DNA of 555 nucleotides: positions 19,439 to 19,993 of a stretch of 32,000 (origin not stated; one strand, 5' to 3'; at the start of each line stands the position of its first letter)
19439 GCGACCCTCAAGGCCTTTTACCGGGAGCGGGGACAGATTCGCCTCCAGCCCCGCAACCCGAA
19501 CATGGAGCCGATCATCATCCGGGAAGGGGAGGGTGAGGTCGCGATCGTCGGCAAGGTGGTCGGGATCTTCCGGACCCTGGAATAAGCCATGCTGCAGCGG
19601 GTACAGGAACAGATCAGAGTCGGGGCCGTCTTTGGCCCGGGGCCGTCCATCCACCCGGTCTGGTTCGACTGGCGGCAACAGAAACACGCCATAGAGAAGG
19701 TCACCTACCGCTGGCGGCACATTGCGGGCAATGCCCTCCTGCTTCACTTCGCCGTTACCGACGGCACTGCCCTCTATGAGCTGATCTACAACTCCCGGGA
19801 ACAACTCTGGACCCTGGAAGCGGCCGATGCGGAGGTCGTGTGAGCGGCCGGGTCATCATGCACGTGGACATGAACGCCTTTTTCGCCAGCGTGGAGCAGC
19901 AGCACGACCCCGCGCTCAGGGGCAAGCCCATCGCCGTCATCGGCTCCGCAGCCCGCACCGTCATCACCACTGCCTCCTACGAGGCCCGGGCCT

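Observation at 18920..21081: SOS cassette lexA - unknown 84-aa ORF - dinB, behind an exact Geobacter-type LexA box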

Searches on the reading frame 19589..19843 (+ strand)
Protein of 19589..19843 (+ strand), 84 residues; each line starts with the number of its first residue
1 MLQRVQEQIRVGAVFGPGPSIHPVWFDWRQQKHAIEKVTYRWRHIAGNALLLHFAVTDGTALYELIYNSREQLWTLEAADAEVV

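Call 3: search_protein_families(library=pfam, proteins=[window:19589-19843:+], max_evalue=1)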
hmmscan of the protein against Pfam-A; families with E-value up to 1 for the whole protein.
window:19589-19843:+ (84 aa): 4 families
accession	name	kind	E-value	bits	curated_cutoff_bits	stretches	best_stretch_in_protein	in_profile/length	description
PF20114.4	DUF6504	-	0.026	15.2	24.2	1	2-45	3-49/103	Domain of unknown function (DUF6504)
PF11246.14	Phage_gp53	-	0.046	13.8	21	1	25-69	83-128/200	Base plate wedge protein 53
PF24940.1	Fn3_Dep-1_5th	-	0.099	13.3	23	1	25-61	22-58/115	Dep-1 fifth Fn3-like domain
PF12424.13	ATP_Ca_trans_C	-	0.12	13.3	22.9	1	2-37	9-41/47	Plasma membrane calcium transporter ATPase C terminal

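Call 4: search_protein_families(library=ncbifam, proteins=[window:19589-19843:+], max_evalue=1)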
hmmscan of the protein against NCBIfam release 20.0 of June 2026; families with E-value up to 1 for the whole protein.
window:19589-19843:+ (84 aa): 0 families

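Call 5: find_homologous_proteins(query=window:19589-19840:+, max_evalue=0.01)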
Query window:19589-19840:+ (84 aa): 12 proteins with E <= 0.01 among 12 candidates.
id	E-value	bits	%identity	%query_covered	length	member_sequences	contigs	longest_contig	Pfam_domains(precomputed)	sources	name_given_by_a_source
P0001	2.6e-45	169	89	100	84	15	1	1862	-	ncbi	-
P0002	4.4e-44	166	87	100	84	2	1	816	-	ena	-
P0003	5.3e-43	162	80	100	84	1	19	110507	-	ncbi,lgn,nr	ncbi:hypothetical protein A2G06_16420 (plasmid) [Geobacter anodireducens]|nr:hypothetical protein A2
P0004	1.2e-40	155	79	98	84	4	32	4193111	-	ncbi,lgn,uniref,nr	ncbi:hypothetical protein GURASL_19280 [Geotalea uraniireducens]|uniref:Uncharacterized protein n=1 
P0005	2.8e-36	141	71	98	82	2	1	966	-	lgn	-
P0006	8.3e-34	133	66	98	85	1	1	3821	-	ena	-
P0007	3.6e-32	128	67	98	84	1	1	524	-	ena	-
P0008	2.5e-31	125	63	98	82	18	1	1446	-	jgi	jgi:hypothetical protein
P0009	3.7e-28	115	61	98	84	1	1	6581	-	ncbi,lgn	-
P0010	2.2e-27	112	57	96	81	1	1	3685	-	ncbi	-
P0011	1.2e-25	107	59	96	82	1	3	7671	-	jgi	jgi:hypothetical protein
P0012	1.9e-23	100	55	95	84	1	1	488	-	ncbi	-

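Call 26: search_solved_structures(query=A1, max_evalue=10, show_alignments=3)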
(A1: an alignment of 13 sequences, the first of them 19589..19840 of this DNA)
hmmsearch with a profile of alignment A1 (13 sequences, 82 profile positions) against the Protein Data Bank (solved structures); distinct sequences matched with E-value up to 10: 1.
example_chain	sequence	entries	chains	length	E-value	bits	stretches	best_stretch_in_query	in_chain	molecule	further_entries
8oh5_B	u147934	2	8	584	0.82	12.8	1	4-41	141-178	NAD-reducing hydrogenase subunit HoxF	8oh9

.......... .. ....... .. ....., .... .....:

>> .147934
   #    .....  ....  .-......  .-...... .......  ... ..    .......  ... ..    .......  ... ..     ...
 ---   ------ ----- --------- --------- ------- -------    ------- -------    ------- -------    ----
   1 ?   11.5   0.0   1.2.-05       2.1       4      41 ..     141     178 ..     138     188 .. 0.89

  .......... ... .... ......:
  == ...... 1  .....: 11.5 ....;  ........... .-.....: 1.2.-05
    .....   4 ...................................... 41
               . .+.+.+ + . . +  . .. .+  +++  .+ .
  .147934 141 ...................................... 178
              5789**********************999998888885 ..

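Call 27: search_protein_families(library=pfam, alignment_id=A1, max_evalue=1)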
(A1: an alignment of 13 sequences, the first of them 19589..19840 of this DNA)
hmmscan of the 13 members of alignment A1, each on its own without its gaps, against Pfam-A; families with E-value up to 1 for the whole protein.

A. member 1, window:19589-19840:+ (84 aa): 4 families
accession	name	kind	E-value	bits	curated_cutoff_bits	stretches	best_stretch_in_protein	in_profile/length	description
PF20114.4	DUF6504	-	0.026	15.2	24.2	1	2-45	3-49/103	Domain of unknown function (DUF6504)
PF11246.14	Phage_gp53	-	0.046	13.8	21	1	25-69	83-128/200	Base plate wedge protein 53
PF24940.1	Fn3_Dep-1_5th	-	0.099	13.3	23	1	25-61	22-58/115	Dep-1 fifth Fn3-like domain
PF12424.13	ATP_Ca_trans_C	-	0.12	13.3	22.9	1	2-37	9-41/47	Plasma membrane calcium transporter ATPase C terminal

B. families by the number of members that match (of 13 scanned): 6 families
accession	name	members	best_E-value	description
PF20114.4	DUF6504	10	0.0022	Domain of unknown function (DUF6504)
PF11246.14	Phage_gp53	2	0.046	Base plate wedge protein 53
PF03970.18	Herpes_UL37_1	1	0.056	Herpesvirus UL37 tegument protein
PF24940.1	Fn3_Dep-1_5th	1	0.099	Dep-1 fifth Fn3-like domain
PF12424.13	ATP_Ca_trans_C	1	0.12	Plasma membrane calcium transporter ATPase C terminal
PF21551.2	CSL4_N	1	0.15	Exosome complex component CSL4, N-terminal domain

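Call 33: search_protein_representatives(alignment_id=A1)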
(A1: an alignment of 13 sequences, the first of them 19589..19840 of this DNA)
Query: 13 sequences, 82 profile positions. Proteins with E-value up to 0.001 (for the whole library): 574; up to 1e-10: 161; up to 1e-30: 2. The best 150 are listed.
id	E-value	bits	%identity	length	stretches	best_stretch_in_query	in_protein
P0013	2.1e-33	130.2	-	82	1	4-82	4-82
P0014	9.1e-33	128.1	-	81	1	2-81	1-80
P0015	1.5e-29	117.8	-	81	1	2-80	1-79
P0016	8.1e-29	115.4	-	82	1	4-80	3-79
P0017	8.0e-27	109.1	-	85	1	4-82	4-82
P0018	6.4e-25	103.0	-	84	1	7-78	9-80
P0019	4.1e-24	100.4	-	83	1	6-80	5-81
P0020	7.3e-24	99.6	-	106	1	1-81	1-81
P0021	1.5e-23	98.5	-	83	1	3-81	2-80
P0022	1.8e-23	98.3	-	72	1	2-61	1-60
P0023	5.8e-23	96.7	-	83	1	1-82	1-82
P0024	9.0e-23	96.1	-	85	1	1-82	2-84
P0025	1.3e-22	95.6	-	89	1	19-81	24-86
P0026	1.1e-21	92.5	-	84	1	1-82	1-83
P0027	1.0e-20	89.5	-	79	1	6-79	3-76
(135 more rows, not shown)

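Call 35: find_homologous_proteins(query=A1, max_evalue=0.001)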
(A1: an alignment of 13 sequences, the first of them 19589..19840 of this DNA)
Query A1 (13 sequences) (84 aa, profile of the alignment): 921 proteins with E <= 0.001 among 8000 candidates; the best 120 are listed.
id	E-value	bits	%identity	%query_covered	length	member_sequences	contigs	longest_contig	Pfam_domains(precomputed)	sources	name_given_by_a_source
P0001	2.7e-43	163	89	100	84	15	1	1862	-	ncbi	-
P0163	2.8e-43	163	72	98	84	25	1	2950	-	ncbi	-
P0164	4.3e-43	163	70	98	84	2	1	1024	-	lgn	-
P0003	7.5e-43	162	80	100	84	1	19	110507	-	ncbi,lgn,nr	ncbi:hypothetical protein A2G06_16420 (plasmid) [Geobacter anodireducens]|nr:hypothetical protein A2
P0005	1.1e-42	162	71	98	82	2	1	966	-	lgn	-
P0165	1.2e-42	161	71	98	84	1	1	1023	-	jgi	-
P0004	1.4e-42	161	79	98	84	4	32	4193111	-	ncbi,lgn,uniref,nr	ncbi:hypothetical protein GURASL_19280 [Geotalea uraniireducens]|uniref:Uncharacterized protein n=1 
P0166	3.4e-42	160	62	98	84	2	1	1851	-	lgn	-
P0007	4.0e-42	160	67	98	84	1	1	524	-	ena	-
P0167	7.2e-42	159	66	98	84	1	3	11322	-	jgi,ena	jgi:hypothetical protein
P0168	1.0e-41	158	61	98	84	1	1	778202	-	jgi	jgi:hypothetical protein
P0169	1.4e-41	158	65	98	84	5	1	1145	-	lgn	-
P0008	1.6e-41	158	63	98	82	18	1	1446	-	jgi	jgi:hypothetical protein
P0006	2.8e-41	157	66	98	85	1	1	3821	-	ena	-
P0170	3.7e-41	157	63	98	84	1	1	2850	-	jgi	-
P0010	3.4e-39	150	57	96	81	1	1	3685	-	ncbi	-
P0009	5.6e-38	146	61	98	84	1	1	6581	-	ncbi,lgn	-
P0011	1.4e-37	145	59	96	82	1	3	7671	-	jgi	jgi:hypothetical protein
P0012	4.0e-36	141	55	95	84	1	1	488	-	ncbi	-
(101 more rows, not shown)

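Call 36: list_cluster_members(proteins=[window:19589-19840:+, P0001, P0008, P0009, P0010, P0011, P0012])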
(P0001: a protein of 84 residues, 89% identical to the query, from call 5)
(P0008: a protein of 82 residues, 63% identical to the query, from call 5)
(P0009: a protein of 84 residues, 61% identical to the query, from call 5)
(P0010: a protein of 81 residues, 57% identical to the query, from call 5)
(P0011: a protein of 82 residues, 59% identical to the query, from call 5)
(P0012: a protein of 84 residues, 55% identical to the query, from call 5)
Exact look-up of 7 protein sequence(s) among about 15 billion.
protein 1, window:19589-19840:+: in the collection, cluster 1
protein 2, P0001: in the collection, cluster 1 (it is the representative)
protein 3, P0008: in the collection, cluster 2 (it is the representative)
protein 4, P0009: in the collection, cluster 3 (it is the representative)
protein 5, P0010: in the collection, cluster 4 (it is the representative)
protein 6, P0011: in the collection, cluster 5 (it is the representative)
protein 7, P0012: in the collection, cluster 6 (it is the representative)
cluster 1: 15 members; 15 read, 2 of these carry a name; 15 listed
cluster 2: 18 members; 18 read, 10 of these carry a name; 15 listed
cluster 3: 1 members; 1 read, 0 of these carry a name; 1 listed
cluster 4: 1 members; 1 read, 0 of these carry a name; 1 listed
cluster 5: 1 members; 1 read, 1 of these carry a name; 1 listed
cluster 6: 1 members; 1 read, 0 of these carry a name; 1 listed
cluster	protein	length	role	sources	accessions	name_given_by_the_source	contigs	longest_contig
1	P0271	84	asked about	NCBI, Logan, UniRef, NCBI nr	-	-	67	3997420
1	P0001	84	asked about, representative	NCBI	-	-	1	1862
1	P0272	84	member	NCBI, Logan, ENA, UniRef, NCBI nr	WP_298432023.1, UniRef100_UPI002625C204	hypothetical protein [Geobacter sp.] | hypothetical protein n=1 Tax=Geobacter sp. TaxID=46610 RepID=UPI002625C204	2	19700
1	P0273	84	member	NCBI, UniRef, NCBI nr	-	-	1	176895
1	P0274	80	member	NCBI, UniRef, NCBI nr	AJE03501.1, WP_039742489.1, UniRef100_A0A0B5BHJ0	hypothetical protein [Geobacter pickeringii] | Transposase n=1 Tax=Geobacter pickeringii TaxID=345632 RepID=A0A0B5BHJ0_9BACT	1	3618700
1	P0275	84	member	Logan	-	-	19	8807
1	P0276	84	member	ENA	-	-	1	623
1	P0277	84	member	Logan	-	-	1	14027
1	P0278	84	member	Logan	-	-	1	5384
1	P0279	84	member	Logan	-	-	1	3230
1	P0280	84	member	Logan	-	-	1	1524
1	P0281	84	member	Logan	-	-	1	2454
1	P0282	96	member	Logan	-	-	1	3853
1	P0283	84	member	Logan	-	-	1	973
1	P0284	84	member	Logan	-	-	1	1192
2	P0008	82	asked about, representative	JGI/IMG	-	hypothetical protein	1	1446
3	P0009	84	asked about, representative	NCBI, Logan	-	-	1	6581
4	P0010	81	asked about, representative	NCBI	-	-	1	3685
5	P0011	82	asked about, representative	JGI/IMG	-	hypothetical protein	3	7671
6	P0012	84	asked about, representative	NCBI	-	-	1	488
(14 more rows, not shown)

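Call 43: predict_structure(alignment_id=A2)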
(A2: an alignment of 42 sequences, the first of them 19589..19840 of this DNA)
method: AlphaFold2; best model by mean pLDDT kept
length: 84 residues; sequences in the alignment: 42
mean_pLDDT: 94.1   pTM: 0.84
mean pLDDT of the five models: 94.1, 93.6, 92.2, 91.8, 76.2
residues with pLDDT >= 90: 74; 70-90: 10; 50-70: 0; < 50: 0
segments of 3 or more residues with pLDDT < 50: none
pLDDT, mean of each block of 10 residues (from residue 1): 93 91 96 97 93 96 96 96 78
secondary structure, 60 per line:
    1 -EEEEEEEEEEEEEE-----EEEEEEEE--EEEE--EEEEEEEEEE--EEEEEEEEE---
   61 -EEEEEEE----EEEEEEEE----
elements in order: E2-15 E21-28 E31-34 E37-46 E49-57 E62-68 E73-80

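Call 46: fold_search(model_id=the predicted structure, library=pdb)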
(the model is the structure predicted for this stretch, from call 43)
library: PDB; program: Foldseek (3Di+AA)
matches with E <= 10: 574; with E <= 0.001: 0
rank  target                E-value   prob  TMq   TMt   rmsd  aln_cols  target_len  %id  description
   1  7o0j                  1.3e-01  0.30  0.28  0.20  12.5        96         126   10  High resolution structure of recombinant chichen liver Bile Acid Binding Protein (cL-BABP) (released 2021-05-12)
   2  9etg_B                1.6e-01  0.28  0.28  0.20  12.5        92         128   12  Crystal structure of recombinant chicken liver Bile Acid Binding Protein (cL-BABP) in complex with CA-M11 (released 2024-10-09)
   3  8c9y                  2.8e-01  0.63  0.42  0.39  10.6        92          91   15  The MK-RSL - sulfonato-calix[8]arene complex, H32 form (released 2023-07-12)
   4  5kkx_A                2.8e-01  0.51  0.35  0.15  10.0        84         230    7  Crystal structure of a TbpB C-lobe mutant from Neisseria meningitidis M982 (released 2017-07-19)
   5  9ete_B                3.0e-01  0.18  0.26  0.19  12.6        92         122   12  Crystal structure of recombinant chicken liver Bile Acid Binding Protein (cL-BABP) in complex with deoxycholic acid (released 2024-10-09)
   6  4o3w_B                3.3e-01  0.44  0.36  0.08  10.7        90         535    6  Crystal structure of the vaccine antigen Transferrin Binding Protein B (TbpB) mutant Tyr-63-Ala from Actinobacillus su (released 2015-01-14)
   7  8cf6_A                3.5e-01  0.57  0.42  0.40  10.6        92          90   15  Dimethylated RSL-R5 in complex with cucurbit[7]uril, F432 cage assembly (released 2023-07-05)
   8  2ft9                  4.2e-01  0.16  0.27  0.20  12.6        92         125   11  Crystal structure of axolotl (Ambystoma mexicanum) liver bile acid-binding protein bound to cholic acid (released 2006-04-11)
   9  2bt9_B                4.4e-01  0.69  0.43  0.41   9.7        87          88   16  Lectin from Ralstonia solanacearum complexed with Me-fucoside (released 2005-06-02)
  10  7alg_A                4.4e-01  0.54  0.42  0.40  10.6        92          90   14  The RSLex - sulfonato-calix[8]arene complex, P3 form, acetate pH 4.0 (released 2021-04-07)
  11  4o4x_B                4.7e-01  0.41  0.36  0.08   9.7        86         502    7  Crystal structure of the vaccine antigen Transferrin Binding Protein B (TbpB) double mutant Tyr-167-Ala and Trp-176-Al (released 2015-01-14)
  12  2bs6_A                5.2e-01  0.47  0.42  0.40  10.3        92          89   15  LECTIN FROM RALSTONIA SOLANACEARUM COMPLEXED WITH XYLOGLUCAN FRAGMENT (released 2005-05-19)
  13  6sth_B                5.6e-01  0.51  0.43  0.41  10.2        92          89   15  Highly cationic RSL-R8 in complex with sulfonato-calix[8]arene (released 2020-09-30)
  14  3zw1_A                5.9e-01  0.77  0.44  0.42   5.5        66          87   14  Structure of Bambl lectine in complex with lewix x antigen (released 2011-11-16)
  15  6zuk_A                5.9e-01  0.60  0.43  0.41   8.3        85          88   14  Crystal structure of dimethylated RSL-N23H/G68H (RSL-B6) in complex with cucurbit[7]uril and zinc (released 2020-11-25)
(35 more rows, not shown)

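Call 61: find_related_loci(query=A2, collection=genome_contigs, flank=3500)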
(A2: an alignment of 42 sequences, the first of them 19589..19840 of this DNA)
Query A2 (84 aa) in genome_contigs; peptide patterns used: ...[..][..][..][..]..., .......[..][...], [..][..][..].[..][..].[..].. (x = any residue, [..] = any of these).
204 stretches matched a pattern; 145 encode a relative of the query (tblastn E <= 1e-3); the best 80 are kept; 80 distinct loci.
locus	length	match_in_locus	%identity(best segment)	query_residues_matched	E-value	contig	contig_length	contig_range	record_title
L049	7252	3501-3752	87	1-84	1e-48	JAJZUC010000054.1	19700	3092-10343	MAG: Deltaproteobacteria bacterium isolate SKS4.bin16 NODE_4053_length_19700_cov_3.666684, whole genome shotgun sequence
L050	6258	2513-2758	71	1-82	3e-40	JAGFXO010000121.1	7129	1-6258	MAG: Geobacteraceae bacterium isolate CTSoil_064 scaffold_18381, whole genome shotgun sequence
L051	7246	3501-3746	68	1-82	1e-37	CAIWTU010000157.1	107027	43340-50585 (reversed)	MAG: uncultured Geobacter sp. isolate AlinenLipids_bin-4213 genome assembly, contig: bin-4213:157/171, whole genome shot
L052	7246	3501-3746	63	1-82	1e-35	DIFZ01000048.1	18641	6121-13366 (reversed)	MAG TPA_asm: Geobacter sp. UBA5735 UBA5735_contig_13860, whole genome shotgun sequence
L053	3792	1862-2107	63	1-82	4e-36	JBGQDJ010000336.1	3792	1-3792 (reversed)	MAG: Geobacteraceae bacterium isolate OBJ2_061818_110_19 k141_233388_length_3792_cov_9.0000, whole genome shotgun sequen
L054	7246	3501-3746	62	1-82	7e-36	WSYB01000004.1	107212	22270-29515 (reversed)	MAG: Geobacteraceae bacterium isolate X3_MetaBAT.27 scaffold_106, whole genome shotgun sequence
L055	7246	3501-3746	62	1-82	4e-35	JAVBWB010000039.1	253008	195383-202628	MAG: Geobacteraceae bacterium isolate ZNE14_Bin51 all_Scaff016437, whole genome shotgun sequence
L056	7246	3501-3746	61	1-82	7e-35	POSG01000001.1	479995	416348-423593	MAG: Geobacter sp. isolate GAC1 CM3_1000008, whole genome shotgun sequence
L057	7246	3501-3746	60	1-82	6e-34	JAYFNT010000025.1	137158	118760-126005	MAG: Geobacteraceae bacterium isolate 5C_26 c_5C_000000106858, whole genome shotgun sequence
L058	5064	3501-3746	56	1-82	1e-33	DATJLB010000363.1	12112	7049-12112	MAG TPA_asm: Geobacteraceae bacterium isolate SMAG_U15608 k141_3031204, whole genome shotgun sequence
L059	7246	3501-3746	57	1-82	3e-33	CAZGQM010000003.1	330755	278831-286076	MAG TPA_asm: uncultured Geoanaerobacter sp. isolate SRP302447_co2_673 genome assembly, contig: NODE_92_length_330755_cov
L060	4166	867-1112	57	1-82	1e-32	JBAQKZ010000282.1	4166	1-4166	MAG: Geobacteraceae bacterium isolate MFD12071_ilm_asm_bin1 k127_30822, whole genome shotgun sequence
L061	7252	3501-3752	55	1-84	1e-31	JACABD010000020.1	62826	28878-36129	MAG: Geobacteraceae bacterium isolate Cfx3-08 MAG08_20, whole genome shotgun sequence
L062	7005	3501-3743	56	2-82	2e-30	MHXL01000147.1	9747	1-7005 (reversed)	MAG: Desulfuromonadaceae bacterium GWB2_53_15 gwb2_scaffold_6461, whole genome shotgun sequence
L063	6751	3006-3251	54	1-82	6e-30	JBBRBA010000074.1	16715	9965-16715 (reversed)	MAG: Geobacterales bacterium isolate Co_metawrap_2320 Cmw_2320_k141_2002602_length_16715_cov_8.9981, whole genome shotgu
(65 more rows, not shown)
